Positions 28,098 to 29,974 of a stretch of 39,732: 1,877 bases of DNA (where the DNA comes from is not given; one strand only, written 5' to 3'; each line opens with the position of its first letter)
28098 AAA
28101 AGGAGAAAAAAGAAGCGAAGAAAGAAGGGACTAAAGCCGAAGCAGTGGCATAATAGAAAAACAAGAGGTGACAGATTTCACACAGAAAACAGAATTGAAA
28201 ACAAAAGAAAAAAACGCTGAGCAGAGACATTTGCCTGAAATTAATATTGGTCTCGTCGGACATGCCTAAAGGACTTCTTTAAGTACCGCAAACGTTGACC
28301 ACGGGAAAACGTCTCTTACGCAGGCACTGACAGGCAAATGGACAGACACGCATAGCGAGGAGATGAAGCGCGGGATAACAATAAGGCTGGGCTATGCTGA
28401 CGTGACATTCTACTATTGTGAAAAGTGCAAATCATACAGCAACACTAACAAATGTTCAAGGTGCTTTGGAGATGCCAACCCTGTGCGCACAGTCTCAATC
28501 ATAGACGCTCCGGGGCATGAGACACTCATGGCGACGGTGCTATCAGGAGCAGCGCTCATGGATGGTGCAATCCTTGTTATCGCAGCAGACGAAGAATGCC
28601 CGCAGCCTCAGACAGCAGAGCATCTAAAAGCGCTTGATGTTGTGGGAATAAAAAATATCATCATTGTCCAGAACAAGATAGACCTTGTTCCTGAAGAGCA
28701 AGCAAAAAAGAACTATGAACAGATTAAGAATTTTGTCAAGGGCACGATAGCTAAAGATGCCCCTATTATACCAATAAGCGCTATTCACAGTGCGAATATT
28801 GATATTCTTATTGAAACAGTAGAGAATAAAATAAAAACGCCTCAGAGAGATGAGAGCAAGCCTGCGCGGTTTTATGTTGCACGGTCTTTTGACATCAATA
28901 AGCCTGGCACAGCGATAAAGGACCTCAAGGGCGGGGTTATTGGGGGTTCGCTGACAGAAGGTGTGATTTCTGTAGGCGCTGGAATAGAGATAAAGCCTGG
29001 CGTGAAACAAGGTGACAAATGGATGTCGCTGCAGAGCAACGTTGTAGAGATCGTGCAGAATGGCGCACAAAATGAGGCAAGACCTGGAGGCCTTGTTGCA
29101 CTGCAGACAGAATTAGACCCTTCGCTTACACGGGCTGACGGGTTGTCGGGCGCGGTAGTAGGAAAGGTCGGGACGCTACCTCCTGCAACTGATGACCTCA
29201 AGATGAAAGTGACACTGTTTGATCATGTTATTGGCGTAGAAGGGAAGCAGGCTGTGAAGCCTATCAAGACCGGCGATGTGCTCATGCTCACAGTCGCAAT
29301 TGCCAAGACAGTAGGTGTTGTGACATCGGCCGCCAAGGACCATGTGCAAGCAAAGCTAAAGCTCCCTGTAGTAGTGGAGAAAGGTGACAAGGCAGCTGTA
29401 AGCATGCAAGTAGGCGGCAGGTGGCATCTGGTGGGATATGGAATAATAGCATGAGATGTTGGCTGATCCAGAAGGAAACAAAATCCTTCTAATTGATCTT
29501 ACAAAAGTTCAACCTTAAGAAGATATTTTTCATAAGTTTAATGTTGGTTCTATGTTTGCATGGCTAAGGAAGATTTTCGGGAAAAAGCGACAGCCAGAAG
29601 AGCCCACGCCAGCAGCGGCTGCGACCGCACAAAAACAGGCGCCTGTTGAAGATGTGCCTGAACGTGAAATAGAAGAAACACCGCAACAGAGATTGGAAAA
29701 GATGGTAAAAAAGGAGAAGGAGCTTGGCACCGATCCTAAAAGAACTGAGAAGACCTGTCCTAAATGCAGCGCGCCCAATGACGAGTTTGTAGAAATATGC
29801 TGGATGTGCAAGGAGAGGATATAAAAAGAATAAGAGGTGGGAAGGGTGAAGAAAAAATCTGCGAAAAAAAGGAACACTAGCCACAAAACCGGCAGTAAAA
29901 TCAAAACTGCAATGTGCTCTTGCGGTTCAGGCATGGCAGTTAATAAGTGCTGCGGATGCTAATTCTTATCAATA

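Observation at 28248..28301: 30-nt bulge-helix-bulge intron candidate splitting the P-loop codons of aIF2-gamma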

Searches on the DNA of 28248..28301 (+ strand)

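Call 70: build_rna_model(alignment_id=A2, structure=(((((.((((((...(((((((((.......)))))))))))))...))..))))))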
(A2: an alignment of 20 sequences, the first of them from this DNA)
Model R1 built from alignment A2 (20 sequences, 56 columns); structure: as given.
model positions 55; base pairs 20; branch points 0; effective number of sequences 6.96; information 1.011 bits per position. Calibrated on 0.2 Mb of random sequence (short: E-values are rough).
structure used (alignment columns):
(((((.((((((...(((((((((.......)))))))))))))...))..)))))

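Call 71: search_with_rna_model(model_id=R1, sources=[window, L002, L003, L004, L013, L059, L086, L087, L088, L089, L090, L091, L092, L094, L095, L096, L098, L099, L100, L101, L102, L105, L107, L108, L006, L007, L008, L009, L010, L011, L012, L014, L016, L017, L018, L019, L020, L021, L022, L023, L024, L025, L026, L027, L028, L029, L030, L031, L032, L033, L034, L035, L039, L044, L045, L046, L049, L052, L062, L063, L071, L072, L074, L081, L082, L084], max_evalue=1, make_alignment=true)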
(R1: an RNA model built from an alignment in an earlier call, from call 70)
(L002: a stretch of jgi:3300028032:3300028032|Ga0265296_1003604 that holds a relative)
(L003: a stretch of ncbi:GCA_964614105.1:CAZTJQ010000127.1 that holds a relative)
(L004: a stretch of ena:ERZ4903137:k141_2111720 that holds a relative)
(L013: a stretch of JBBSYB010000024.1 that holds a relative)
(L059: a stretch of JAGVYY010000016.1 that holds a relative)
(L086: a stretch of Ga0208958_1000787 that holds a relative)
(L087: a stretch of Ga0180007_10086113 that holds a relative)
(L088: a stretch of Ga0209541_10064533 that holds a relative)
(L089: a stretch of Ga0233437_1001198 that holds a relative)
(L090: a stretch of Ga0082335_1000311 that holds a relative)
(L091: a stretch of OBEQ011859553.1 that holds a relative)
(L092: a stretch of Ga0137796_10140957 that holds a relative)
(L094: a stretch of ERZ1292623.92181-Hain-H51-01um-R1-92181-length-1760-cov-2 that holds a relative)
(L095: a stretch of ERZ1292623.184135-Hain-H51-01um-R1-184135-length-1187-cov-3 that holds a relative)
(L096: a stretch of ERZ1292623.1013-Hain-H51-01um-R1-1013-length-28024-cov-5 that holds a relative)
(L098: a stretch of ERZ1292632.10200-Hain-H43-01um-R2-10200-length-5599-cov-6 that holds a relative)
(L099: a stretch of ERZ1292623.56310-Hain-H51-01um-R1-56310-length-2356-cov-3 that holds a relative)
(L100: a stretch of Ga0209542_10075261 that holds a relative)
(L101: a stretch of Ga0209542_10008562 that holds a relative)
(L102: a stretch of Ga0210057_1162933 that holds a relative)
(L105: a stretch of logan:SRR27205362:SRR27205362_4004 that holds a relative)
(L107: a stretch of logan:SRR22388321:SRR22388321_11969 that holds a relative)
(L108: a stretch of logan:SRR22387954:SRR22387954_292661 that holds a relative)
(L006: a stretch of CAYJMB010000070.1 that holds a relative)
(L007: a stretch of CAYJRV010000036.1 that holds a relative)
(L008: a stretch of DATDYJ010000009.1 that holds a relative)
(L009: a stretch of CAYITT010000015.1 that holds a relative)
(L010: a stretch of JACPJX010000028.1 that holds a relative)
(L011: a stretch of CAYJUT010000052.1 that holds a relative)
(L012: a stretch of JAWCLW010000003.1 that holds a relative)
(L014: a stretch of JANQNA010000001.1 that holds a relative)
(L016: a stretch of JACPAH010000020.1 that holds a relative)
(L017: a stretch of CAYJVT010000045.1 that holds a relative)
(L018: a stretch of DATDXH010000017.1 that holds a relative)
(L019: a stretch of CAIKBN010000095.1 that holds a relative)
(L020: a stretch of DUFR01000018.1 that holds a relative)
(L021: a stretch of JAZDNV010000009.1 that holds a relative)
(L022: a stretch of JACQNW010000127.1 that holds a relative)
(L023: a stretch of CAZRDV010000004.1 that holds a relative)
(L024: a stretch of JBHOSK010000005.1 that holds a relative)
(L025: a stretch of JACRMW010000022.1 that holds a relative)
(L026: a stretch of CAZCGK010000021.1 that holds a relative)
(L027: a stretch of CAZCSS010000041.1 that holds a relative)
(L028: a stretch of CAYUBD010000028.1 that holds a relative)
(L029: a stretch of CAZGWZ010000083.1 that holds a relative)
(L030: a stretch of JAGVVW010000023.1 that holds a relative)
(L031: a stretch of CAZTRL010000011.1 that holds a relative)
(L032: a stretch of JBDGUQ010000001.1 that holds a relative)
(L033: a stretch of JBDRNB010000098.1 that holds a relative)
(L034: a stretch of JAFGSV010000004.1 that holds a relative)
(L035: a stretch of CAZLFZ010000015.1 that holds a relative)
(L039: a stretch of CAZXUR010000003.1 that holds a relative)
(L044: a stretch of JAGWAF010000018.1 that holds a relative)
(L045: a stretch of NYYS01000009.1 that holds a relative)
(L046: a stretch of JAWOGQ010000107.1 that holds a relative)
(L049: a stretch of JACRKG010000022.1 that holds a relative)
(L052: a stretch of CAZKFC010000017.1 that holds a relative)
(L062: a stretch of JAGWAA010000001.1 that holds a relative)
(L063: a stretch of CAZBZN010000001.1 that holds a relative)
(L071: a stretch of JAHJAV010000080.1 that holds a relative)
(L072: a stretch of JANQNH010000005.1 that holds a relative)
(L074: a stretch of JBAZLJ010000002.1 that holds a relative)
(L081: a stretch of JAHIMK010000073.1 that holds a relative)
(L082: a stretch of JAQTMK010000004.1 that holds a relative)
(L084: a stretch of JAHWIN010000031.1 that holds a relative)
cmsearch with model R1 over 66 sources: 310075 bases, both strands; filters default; matches with E-value up to 1: 26.
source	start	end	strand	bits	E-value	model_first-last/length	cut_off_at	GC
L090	297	350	+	72.8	9.6e-19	1-55/55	no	0.41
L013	1557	1610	+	70.3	5.4e-18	1-55/55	no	0.43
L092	271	324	-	68.8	1.5e-17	1-55/55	no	0.41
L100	3398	3453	+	68.2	2.3e-17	1-55/55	no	0.39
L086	7988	8040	+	67.9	2.9e-17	1-55/55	no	0.42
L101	9542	9597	+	67.7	3.3e-17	1-55/55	no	0.38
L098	3147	3202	-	67.7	3.3e-17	1-55/55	no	0.41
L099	86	141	-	67.7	3.3e-17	1-55/55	no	0.41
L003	813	866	+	67.3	4.4e-17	1-55/55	no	0.48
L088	2766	2821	-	66.2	9.2e-17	1-55/55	no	0.41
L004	1925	1978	+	66.2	9.5e-17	1-55/55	no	0.46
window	28248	28301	+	65.1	2.1e-16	1-55/55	no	0.48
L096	13072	13125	+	64.8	2.5e-16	1-55/55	no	0.41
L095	973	1028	-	64.5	3.1e-16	1-55/55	no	0.43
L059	1554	1607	+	64.1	4e-16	1-55/55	no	0.35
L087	1346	1399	+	63.9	4.5e-16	1-55/55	no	0.43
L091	1075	1130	+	63.9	4.7e-16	1-55/55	no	0.45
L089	2940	2995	-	62.6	1.2e-15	1-55/55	no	0.45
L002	1933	1987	+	62.4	1.3e-15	1-55/55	no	0.38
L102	764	818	+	62.3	1.4e-15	1-55/55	no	0.42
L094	549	604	+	57.9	3.2e-14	1-55/55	no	0.43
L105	3860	3914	+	57.6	3.7e-14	1-55/55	no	0.42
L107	3857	3911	+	51.6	2.5e-12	1-55/55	no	0.36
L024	1527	1550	+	20.2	0.0085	1-55/55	no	0.46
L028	1542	1565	+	14.5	0.44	1-55/55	no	0.62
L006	1602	1656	+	14.3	0.53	1-55/55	no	0.51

Alignment A3: 26 matches aligned to the model, 76 columns, each read 5' to 3' on its own strand. Consensus structure (alignment columns), stored with it:
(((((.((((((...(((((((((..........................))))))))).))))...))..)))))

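Call 72: search_with_rna_model(model_id=R1, sources=[window, L002, L003, L004, L013, L059, L086, L087, L088, L089, L090, L091, L092, L094, L095, L096, L098, L099, L100, L101, L102, L105, L107, L108], max_evalue=0.000001, make_alignment=true, show_alignments=1)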
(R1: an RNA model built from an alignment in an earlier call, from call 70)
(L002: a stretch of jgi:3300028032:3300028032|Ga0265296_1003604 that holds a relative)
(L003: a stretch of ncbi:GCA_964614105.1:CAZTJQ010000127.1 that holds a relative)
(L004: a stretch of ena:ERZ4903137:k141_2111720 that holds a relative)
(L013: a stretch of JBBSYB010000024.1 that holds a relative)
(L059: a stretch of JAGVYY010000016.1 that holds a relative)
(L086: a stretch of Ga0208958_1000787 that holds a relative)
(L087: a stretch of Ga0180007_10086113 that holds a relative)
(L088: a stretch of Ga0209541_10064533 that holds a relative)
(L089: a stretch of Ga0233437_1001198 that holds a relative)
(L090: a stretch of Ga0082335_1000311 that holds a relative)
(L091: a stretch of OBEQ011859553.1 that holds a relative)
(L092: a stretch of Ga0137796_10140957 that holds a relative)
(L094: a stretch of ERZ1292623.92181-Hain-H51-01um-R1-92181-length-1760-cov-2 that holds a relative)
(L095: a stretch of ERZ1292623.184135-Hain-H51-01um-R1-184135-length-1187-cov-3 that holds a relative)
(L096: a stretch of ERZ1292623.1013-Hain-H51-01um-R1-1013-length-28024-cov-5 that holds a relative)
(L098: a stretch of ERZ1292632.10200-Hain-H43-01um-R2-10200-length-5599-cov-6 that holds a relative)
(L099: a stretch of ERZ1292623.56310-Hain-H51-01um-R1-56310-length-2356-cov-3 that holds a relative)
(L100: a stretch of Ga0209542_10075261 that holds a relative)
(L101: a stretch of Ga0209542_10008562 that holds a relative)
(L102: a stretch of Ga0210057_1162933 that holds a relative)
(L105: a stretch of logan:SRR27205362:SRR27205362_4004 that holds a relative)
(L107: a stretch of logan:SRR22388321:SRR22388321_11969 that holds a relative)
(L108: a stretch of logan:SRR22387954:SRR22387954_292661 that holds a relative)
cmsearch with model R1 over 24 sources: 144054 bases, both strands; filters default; matches with E-value up to 0.000001: 23.
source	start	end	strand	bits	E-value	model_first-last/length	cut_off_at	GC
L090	297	350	+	72.8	4.5e-19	1-55/55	no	0.41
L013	1557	1610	+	70.3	2.5e-18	1-55/55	no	0.43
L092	271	324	-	68.8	7.1e-18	1-55/55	no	0.41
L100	3398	3453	+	68.2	1.1e-17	1-55/55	no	0.39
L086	7988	8040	+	67.9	1.4e-17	1-55/55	no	0.42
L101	9542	9597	+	67.7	1.5e-17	1-55/55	no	0.38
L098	3147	3202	-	67.7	1.5e-17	1-55/55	no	0.41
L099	86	141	-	67.7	1.5e-17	1-55/55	no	0.41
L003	813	866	+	67.3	2.1e-17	1-55/55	no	0.48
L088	2766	2821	-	66.2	4.3e-17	1-55/55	no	0.41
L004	1925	1978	+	66.2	4.4e-17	1-55/55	no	0.46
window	28248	28301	+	65.1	9.5e-17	1-55/55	no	0.48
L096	13072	13125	+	64.8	1.2e-16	1-55/55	no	0.41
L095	973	1028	-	64.5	1.4e-16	1-55/55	no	0.43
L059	1554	1607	+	64.1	1.9e-16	1-55/55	no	0.35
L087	1346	1399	+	63.9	2.1e-16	1-55/55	no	0.43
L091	1075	1130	+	63.9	2.2e-16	1-55/55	no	0.45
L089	2940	2995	-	62.6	5.4e-16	1-55/55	no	0.45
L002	1933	1987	+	62.4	6.3e-16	1-55/55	no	0.38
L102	764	818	+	62.3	6.5e-16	1-55/55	no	0.42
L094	549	604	+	57.9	1.5e-14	1-55/55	no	0.43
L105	3860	3914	+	57.6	1.7e-14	1-55/55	no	0.42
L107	3857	3911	+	51.6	1.2e-12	1-55/55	no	0.36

Alignment A4: 23 matches aligned to the model, 57 columns, each read 5' to 3' on its own strand. Consensus structure (alignment columns), stored with it:
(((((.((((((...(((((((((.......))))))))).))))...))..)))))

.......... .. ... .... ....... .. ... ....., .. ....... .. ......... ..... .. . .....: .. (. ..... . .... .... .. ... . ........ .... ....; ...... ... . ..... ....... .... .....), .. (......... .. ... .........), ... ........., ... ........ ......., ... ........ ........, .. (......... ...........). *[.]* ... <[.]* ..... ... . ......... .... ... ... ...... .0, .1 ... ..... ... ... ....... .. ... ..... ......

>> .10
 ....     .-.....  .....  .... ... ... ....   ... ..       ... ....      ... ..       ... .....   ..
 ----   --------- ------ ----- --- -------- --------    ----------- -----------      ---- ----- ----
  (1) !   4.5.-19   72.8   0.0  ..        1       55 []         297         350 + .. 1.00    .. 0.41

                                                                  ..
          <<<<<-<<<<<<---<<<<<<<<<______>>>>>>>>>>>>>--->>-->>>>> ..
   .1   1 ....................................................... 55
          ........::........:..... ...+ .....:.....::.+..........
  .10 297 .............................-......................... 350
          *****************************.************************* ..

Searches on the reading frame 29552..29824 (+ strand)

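Call 40: search_protein_families(library=pfam, proteins=[window:29552-29824:+], max_evalue=0.01)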
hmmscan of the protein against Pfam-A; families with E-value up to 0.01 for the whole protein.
window:29552-29824:+ (90 aa): 1 family
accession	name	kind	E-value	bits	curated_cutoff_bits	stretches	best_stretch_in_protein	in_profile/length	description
PF24463.1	DUF7577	-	0.0058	16.7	28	1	68-86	4-22/27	Domain of unknown function (DUF7577)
